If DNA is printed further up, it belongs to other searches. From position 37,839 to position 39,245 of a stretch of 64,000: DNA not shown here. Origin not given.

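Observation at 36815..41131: Four tandem paralogs of an uncharacterised secreted protein family inserted inside the de novo purine operon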

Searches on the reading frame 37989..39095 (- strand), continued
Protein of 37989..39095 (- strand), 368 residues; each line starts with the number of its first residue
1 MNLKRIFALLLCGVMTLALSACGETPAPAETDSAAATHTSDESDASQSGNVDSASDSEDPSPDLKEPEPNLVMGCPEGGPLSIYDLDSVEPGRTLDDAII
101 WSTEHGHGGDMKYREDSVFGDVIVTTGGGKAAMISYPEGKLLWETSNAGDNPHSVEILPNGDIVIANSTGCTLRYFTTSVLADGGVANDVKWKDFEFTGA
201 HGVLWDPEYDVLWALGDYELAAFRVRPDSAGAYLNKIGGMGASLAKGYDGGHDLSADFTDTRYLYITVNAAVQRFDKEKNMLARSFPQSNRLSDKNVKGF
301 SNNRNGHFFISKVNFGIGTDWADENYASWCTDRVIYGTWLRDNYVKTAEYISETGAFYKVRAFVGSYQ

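Call 29: find_encoding_contigs(protein=P0047, flank=10000, max_places=1)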
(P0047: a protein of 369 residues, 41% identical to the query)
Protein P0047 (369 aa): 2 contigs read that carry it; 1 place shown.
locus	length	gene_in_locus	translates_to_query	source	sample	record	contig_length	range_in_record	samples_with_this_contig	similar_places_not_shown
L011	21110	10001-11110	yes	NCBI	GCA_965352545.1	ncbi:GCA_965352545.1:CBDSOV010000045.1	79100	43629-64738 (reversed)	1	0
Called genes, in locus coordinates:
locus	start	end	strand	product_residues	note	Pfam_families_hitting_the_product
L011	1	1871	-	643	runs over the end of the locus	PF22019:GlgB_N (faint), PF02922:CBM_48, PF00128:Alpha-amylase, PF02806:Alpha-amylase_C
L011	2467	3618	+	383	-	PF22020:RlmL_1st, PF02926:THUMP, PF01170:UPF0020, PF05175:MTS (faint)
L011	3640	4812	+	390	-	PF20138:DUF6528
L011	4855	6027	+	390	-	PF20138:DUF6528, PF01436:NHL (faint)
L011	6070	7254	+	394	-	PF20138:DUF6528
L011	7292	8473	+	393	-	-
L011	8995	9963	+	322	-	PF20138:DUF6528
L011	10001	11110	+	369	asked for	PF20138:DUF6528 (weak)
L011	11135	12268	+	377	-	-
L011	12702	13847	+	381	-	PF20138:DUF6528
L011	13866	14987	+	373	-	PF20138:DUF6528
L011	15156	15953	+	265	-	PF00497:SBP_bac_3, PF10613:Lig_chan-Glu_bd (weak), PF12974:Phosphonate-bd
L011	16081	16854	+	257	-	PF00528:BPD_transp_1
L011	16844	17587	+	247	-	PF00005:ABC_tran, PF02463:SMC_N (weak), PF13175:AAA_15 (faint), PF13304:AAA_21 (faint)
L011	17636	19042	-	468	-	-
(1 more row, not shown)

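Call 30: find_encoding_contigs(protein=P0088, flank=10000, max_places=1)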
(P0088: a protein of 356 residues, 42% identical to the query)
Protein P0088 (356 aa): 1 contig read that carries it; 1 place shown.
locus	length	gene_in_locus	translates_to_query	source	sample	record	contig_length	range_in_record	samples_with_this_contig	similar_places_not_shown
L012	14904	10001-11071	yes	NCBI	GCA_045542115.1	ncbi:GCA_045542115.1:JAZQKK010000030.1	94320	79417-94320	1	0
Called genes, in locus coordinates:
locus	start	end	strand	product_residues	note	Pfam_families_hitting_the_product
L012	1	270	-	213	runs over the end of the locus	PF00834:Ribul_P_3_epim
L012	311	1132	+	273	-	PF01128:IspD, PF12804:NTP_transf_3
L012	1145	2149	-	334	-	PF05816:TelA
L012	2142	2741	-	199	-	-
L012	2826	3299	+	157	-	PF22811:Zn_ribbon_NrdR, PF03477:ATP-cone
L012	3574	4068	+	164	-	PF00731:AIRC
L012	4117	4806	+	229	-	PF01259:SAICAR_synt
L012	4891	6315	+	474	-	-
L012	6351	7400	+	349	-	PF00586:AIRS, PF02769:AIRS_C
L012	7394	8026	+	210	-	PF00551:Formyl_trans_N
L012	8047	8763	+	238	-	PF07826:IMP_cyclohyd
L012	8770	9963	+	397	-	PF01808:AICARFT_IMPCHas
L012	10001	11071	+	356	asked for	PF20138:DUF6528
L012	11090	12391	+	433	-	PF02844:GARS_N, PF01071:GARS_A, PF02222:ATP-grasp (weak), PF02786:CPSase_L_D2 (weak), PF02843:GARS_C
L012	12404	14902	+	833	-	?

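Call 31: find_encoding_contigs(protein=P0009, flank=10000, max_places=1)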
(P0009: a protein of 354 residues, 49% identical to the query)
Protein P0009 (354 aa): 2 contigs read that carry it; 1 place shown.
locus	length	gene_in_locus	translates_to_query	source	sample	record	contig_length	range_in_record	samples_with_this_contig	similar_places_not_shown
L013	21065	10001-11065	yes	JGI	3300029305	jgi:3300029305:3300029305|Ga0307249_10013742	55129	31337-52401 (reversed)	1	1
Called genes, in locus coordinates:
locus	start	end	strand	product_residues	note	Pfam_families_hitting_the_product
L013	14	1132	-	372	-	PF00483:NTP_transferase, PF24894:Hexapep_GlmU, PF25247:LbH_GLGC (faint), PF25084:LbH_EIF2B (weak), PF25087:GMPPB_C (faint)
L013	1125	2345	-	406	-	PF00483:NTP_transferase, PF24894:Hexapep_GlmU, PF25084:LbH_EIF2B (faint)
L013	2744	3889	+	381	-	PF22020:RlmL_1st, PF02926:THUMP, PF01170:UPF0020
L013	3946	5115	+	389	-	PF20138:DUF6528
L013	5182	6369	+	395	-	PF20138:DUF6528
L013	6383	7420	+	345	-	PF20138:DUF6528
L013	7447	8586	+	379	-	PF20138:DUF6528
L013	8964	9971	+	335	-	PF20138:DUF6528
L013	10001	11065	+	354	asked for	PF20138:DUF6528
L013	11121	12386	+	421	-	PF20138:DUF6528 (weak)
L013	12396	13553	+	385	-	PF20138:DUF6528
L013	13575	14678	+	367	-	PF20138:DUF6528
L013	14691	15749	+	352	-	PF20138:DUF6528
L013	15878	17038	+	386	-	PF20138:DUF6528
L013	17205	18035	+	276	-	PF00497:SBP_bac_3, PF10613:Lig_chan-Glu_bd (weak), PF12974:Phosphonate-bd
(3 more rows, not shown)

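Call 32: predict_structure(alignment_id=A2)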
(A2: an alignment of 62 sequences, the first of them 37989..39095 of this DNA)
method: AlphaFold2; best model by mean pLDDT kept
length: 368 residues; sequences in the alignment: 62
mean_pLDDT: 89.3   pTM: 0.80
mean pLDDT of the five models: 89.3, 89.2, 89.1, 88.9, 88.6
residues with pLDDT >= 90: 289; 70-90: 29; 50-70: 21; < 50: 29
segments of 3 or more residues with pLDDT < 50: 28-46, 51-56
pLDDT, mean of each block of 10 residues (from residue 1): 76 71 50 40 45 48 74 97 96 95 97 98 98 98 98 98 98 98 97 98 98 98 91 93 96 97 97 98 96 97 97 97 97 97 94 97 96
secondary structure, 60 per line:
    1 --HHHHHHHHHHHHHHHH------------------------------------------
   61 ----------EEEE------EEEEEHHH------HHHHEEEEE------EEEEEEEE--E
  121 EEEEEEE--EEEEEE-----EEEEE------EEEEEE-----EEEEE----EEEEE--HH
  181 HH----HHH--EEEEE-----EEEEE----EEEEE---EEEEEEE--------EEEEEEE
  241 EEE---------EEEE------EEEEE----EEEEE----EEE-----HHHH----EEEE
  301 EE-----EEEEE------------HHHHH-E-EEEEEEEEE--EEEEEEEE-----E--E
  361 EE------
elements in order: H3-18 E71-74 E81-85 H95-98 E99-103 E110-117 E120-127 E130-135 E141-145 E152-157 E163-167 E172-176 H179-182 E192-196 E202-206 E211-215 E219-225 E234-243 E253-256 E263-267 E272-276 E281-283 H289-292 E297-302 E308-312 H325-329 E333-341 E344-351 E360-362

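Call 34: fold_search(model_id=the predicted structure, library=pdb)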
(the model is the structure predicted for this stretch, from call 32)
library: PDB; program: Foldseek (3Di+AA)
matches with E <= 10: 1788; with E <= 0.001: 1234
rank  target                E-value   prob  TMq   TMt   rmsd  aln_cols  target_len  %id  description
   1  1l0q_A                1.1e-08  1.00  0.49  0.47   6.9       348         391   12  Tandem YVTN beta-propeller and PKD domains from an archaeal surface layer protein (released 2002-11-06)
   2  9xrl_A                1.5e-08  1.00  0.38  0.32  10.5       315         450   11  Structure of mouse cytoplasmic lattice (CPL) repeating unit (released 2026-03-18)
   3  1ri6                  7.8e-08  1.00  0.47  0.51   7.3       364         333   11  Structure of a putative isomerase from E. coli (released 2003-11-25)
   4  5i2t                  1.2e-07  1.00  0.37  0.25  12.8       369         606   12  Domain characterization of the WD protein Pwp2 and their relevance in ribosome biogenesis (released 2017-06-21)
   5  5em2_A                1.4e-07  1.00  0.36  0.37  10.3       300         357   13  Crystal structure of the Erb1-Ytm1 complex (released 2015-12-23)
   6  6nau_A                1.7e-07  1.00  0.43  0.46   7.7       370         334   10  1.55 Angstrom Resolution Crystal Structure of 6-phosphogluconolactonase from Klebsiella pneumoniae (released 2018-12-19)
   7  8unw_B                1.8e-07  1.00  0.41  0.44   5.3       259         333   15  CryoEM structure of beta-2-adrenergic receptor in complex with GTP-bound Gs heterotrimer (Class L) (released 2024-03-06)
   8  12dl_PA               1.9e-07  1.00  0.37  0.31  10.7       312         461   10  Native structure of the cytoplasmic lattice (CPL) asymmetric unit from mouse MII eggs (released 2026-04-08)
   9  9w2m_J                2.0e-07  1.00  0.36  0.30   9.2       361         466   11  Cryo-EM structure of the Cytoplasmic lattice(CPL) from mouse oocyte (released 2026-02-25)
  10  9ppw_C                2.5e-07  1.00  0.41  0.45   6.8       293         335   14  CryoEM structure of delta opioid receptor bound to G proteins and Naltrindole (released 2026-03-04)
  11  9n73_LO               2.8e-07  1.00  0.35  0.20  13.0       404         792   11  SSU processome maturation and disassembly, State G (released 2025-10-29)
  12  5igo_C                2.9e-07  1.00  0.43  0.49   9.2       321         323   12  WD40 domain of Arabidopsis thaliana E3 Ubiquitin Ligase COP1 in complex with peptide from Trib1 (released 2016-04-20)
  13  6ren_B                3.2e-07  1.00  0.41  0.57   5.2       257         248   12  Crystal structure of 3fPizza6-SH with Zn2+ (released 2019-07-31)
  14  9m8k_B                3.2e-07  1.00  0.43  0.46   6.5       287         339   13  cryo-EM structure of human TAS2R4 with oligopeptide (released 2026-03-18)
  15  6qtw_A                3.2e-07  1.00  0.42  0.50   8.3       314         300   11  Crystal structure of an Arabidopsis WD40 domain in complex with a blue light photoreceptor (released 2019-07-10)
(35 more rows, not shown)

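Call 42: search_protein_families(library=pfam, alignment_id=A2, max_evalue=0.1)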
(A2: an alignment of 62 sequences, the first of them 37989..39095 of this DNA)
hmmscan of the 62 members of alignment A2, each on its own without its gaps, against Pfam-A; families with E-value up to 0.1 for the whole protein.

A. member 1, window:37989-39095:- (368 aa): 2 families
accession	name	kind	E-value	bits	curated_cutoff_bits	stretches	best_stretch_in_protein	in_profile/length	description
PF20138.4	DUF6528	-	2.8e-12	46.6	23.5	1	122-279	95-250/327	Family of unknown function (DUF6528)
PF13360.13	PQQ_2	-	0.082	13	27.6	0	99-168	15-80/233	Outer membrane protein assembly factor BamB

B. families by the number of members that match (of 62 scanned): 24 families
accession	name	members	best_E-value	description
PF20138.4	DUF6528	62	1.2e-18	Family of unknown function (DUF6528)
PF21827.1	New_glue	16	2e-05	New glue protein family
PF24817.1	WD40_WDHD1_1st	9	0.014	WDHD1 first WD40 domain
PF25174.1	Beta-prop_THOC3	8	0.00024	THOC3 beta-propeller domain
PF00400.38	WD40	7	0.0053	WD domain, G-beta repeat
PF01436.27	NHL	5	0.0023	NHL repeat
PF01456.22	Mucin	4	0.02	Mucin-like glycoprotein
PF25184.1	YxzE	3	0.0046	YxzE-like putative bacteriocin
PF13360.13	PQQ_2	3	0.02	Outer membrane protein assembly factor BamB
PF01453.30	B_lectin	2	0.029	D-mannose binding lectin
PF23379.1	DUF7096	1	0.0073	Domain of unknown function (DUF7096)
PF24153.1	Meg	1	0.0076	Maternally expressed gene family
PF21936.2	Pcf11_C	1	0.014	Pcf11, C-terminal domain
PF10282.15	Lactonase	1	0.015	Lactonase, 7-bladed beta-propeller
PF06933.16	SSP160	1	0.029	Special lobe-specific silk protein SSP160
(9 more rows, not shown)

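Call 47: find_related_loci(query=A2, collection=metagenome_contigs, flank=10000)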
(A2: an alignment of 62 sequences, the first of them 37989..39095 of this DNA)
Query A2 (368 aa) in metagenome_contigs; peptide patterns used: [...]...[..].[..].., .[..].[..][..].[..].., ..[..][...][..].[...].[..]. (x = any residue, [..] = any of these).
169 stretches matched a pattern; 86 encode a relative of the query (tblastn E <= 1e-3); the best 80 are kept; 80 distinct loci.
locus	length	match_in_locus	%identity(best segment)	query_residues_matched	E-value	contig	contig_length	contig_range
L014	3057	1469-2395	45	59-368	2e-86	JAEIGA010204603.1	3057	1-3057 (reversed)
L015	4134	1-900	45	70-368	4e-77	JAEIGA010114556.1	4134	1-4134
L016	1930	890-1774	41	70-368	2e-67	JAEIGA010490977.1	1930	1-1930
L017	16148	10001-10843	32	72-368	5e-39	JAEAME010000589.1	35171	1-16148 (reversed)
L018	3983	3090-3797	33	110-368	9e-34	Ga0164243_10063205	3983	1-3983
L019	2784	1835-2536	31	111-368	3e-31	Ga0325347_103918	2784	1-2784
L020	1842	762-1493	31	110-368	3e-30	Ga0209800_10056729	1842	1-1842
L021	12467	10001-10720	34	110-368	6e-30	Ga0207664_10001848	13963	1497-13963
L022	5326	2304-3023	34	110-368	6e-30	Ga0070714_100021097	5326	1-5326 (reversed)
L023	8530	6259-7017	31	100-368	3e-29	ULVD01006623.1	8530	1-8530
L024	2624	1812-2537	32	106-368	4e-29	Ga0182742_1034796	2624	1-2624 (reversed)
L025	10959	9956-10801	31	77-368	1e-27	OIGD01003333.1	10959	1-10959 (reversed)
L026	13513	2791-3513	33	106-368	2e-32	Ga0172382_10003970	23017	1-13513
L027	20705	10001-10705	30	110-365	3e-26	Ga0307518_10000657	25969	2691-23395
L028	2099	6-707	28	122-368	5e-26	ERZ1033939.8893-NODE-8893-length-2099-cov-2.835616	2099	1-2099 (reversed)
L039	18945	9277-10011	30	106-368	3e-25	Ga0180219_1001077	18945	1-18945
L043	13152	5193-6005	28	81-368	1e-24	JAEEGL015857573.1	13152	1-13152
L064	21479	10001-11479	29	110-312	7e-18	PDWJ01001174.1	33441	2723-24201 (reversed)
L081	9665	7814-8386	28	122-335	9e-14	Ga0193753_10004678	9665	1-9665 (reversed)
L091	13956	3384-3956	27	122-335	3e-10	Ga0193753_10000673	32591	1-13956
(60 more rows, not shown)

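Call 51: search_protein_families(library=pfam, proteins=[L039:1617-2240:+, L039:2326-3468:+, L039:3531-7133:+, L039:7167-8954:+, L039:8965-10014:+, L039:10032-11186:+, L039:11196-13238:+, L023:4814-5629:+, L023:7055-8233:+, L026:233-1147:+], max_evalue=0.0001)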
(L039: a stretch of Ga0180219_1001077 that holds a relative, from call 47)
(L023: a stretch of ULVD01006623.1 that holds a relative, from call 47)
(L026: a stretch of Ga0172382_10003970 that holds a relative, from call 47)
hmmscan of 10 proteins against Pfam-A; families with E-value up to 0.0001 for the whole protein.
L039:1617-2240:+ (207 aa): 4 families
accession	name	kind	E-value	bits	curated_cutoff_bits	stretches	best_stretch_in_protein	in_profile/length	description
PF08281.18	Sigma70_r4_2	-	6.4e-14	51.8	25.7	1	139-191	2-54/54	Sigma-70, region 4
PF04545.22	Sigma70_r4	-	4.6e-09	36.1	24.1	1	147-192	4-49/50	Sigma-70, region 4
PF04542.20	Sigma70_r2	-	2.2e-07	31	24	1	43-107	2-68/71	Sigma-70 region 2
PF00196.25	GerE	-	1.1e-05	25.3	23.5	1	164-193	18-47/57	Bacterial regulatory proteins, luxR family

L039:2326-3468:+ (380 aa): 2 families
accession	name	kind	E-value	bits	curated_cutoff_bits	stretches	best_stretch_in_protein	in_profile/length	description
PF04773.18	FecR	-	3.8e-21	75.8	24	1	170-265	2-97/97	FecR protein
PF16344.10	FecR_C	-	2.4e-13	50.3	24.4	1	308-362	1-56/70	FecR, C-terminal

L039:3531-7133:+ (1200 aa): 4 families
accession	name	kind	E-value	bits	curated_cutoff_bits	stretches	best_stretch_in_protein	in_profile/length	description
PF07715.20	Plug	-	3.5e-19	69.7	23.9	1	267-379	2-107/107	TonB-dependent Receptor Plug Domain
PF13715.12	CarbopepD_reg_2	-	1.1e-17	64.3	32.2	1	179-259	1-88/88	CarboxypepD_reg-like domain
PF07660.19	STN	-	1.2e-11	44.6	28.4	1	112-157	1-46/52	Secretin and TonB N terminus short domain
PF13620.12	CarboxypepD_reg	-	3.6e-11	43.7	32.3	1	179-247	2-79/82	Carboxypeptidase regulatory-like domain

L039:7167-8954:+ (595 aa): 2 families
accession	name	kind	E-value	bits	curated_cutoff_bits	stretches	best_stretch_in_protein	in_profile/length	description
PF07980.17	SusD_RagB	-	3.7e-48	165.1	23.1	1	310-595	35-297/297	SusD family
PF14322.12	SusD-like_3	-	2e-15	58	27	1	57-219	32-191/191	Starch-binding associating with outer membrane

L039:8965-10014:+ (349 aa): 1 family
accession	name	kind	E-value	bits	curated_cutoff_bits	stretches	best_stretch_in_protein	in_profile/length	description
PF20138.4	DUF6528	-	2e-19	70.1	23.5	1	81-342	57-308/327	Family of unknown function (DUF6528)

L039:10032-11186:+ (384 aa): 1 family
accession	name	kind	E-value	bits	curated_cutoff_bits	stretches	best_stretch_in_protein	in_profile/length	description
PF00149.33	Metallophos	-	4.1e-10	40.8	21.5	1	87-294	20-188/191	Calcineurin-like phosphoesterase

L039:11196-13238:+ (680 aa): 2 families
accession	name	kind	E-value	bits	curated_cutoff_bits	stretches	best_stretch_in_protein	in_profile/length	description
PF00728.28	Glyco_hydro_20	-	1e-53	183.3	22.3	1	157-447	1-319/348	Glycosyl hydrolase family 20, catalytic domain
PF02838.20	Glyco_hydro_20b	-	3.4e-09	38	26.1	1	34-153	2-123/124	Glycosyl hydrolase family 20, domain 2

L023:4814-5629:+ (271 aa): 1 family
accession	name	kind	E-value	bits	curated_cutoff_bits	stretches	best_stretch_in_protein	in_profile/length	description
PF01261.30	AP_endonuc_2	-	2.6e-19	70.3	31.1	1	25-268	2-248/249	Xylose isomerase-like TIM barrel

L023:7055-8233:+ (392 aa): 3 families
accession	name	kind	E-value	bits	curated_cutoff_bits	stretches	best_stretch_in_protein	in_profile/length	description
PF01408.29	GFO_IDH_MocA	-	4.3e-26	92.4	24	1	26-150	1-120/120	Oxidoreductase family, NAD-binding Rossmann fold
PF22725.1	GFO_IDH_MocA_C3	-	4.3e-16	59.5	27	1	159-300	2-123/124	GFO/IDH/MocA C-terminal domain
PF02894.22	GFO_IDH_MocA_C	-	3.6e-14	53.5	22.9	1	162-387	1-218/218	Oxidoreductase family, C-terminal alpha/beta domain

L026:233-1147:+ (304 aa): 1 family
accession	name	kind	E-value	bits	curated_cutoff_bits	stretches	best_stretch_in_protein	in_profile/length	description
PF01261.30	AP_endonuc_2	-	1.4e-29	104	31.1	1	65-298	4-248/249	Xylose isomerase-like TIM barrel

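Call 52: search_protein_representatives(alignment_id=A2)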
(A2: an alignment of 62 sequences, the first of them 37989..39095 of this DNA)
Query: 62 sequences, 364 profile positions. Proteins with E-value up to 0.001 (for the whole library): 1300; up to 1e-10: 775; up to 1e-30: 286. The best 150 are listed.
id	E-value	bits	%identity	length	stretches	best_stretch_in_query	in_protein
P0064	2.1e-147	507.4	-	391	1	1-364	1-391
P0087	2.2e-144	497.5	-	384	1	1-364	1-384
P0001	3.4e-144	496.9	-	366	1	1-364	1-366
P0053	3.3e-143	493.6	-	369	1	1-364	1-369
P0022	7.1e-142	489.2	-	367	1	1-364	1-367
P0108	2.2e-136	471.2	-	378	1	1-364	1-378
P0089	8.4e-136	469.3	-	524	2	56-364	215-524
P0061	1.9e-131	454.9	-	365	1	1-364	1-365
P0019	1.0e-129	449.2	-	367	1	2-364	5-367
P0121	6.9e-128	443.2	-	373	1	1-363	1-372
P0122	6.0e-126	436.8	-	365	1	1-364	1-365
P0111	1.9e-123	428.6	-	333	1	1-364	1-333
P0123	5.6e-118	410.6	-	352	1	15-364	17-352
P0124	3.1e-117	408.2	-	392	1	1-364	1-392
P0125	5.6e-116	404.0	-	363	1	1-364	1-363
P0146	2.2e-72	260.6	-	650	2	105-364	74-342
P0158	6.5e-59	216.3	-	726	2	56-363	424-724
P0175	6.6e-54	199.8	-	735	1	61-364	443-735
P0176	7.4e-54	199.6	-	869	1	63-363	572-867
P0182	2.2e-52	194.8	-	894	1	70-364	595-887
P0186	2.8e-51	191.1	-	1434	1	57-364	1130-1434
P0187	3.2e-51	191.0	-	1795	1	54-364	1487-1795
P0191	4.6e-51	190.4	-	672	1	65-364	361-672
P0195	1.2e-50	189.1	-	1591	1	55-364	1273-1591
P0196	1.5e-50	188.7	-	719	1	58-330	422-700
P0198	4.0e-50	187.3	-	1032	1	56-359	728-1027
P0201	1.6e-49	185.3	-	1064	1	60-364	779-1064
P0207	5.0e-49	183.8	-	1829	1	47-363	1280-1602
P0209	8.0e-49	183.1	-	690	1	70-321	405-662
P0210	1.0e-48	182.8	-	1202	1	56-364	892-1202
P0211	1.2e-48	182.5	-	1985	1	61-364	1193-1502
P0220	4.8e-47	177.2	-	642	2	61-360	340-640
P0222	5.0e-47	177.2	-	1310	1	78-364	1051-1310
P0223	1.3e-46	175.8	-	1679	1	58-364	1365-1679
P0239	6.8e-45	170.1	-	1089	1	52-364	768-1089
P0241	8.4e-45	169.8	-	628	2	55-360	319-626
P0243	1.5e-44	169.0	-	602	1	106-363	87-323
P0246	1.8e-44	168.7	-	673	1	63-364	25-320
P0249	5.7e-44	167.1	-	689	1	62-321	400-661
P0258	1.3e-43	165.9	-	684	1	105-363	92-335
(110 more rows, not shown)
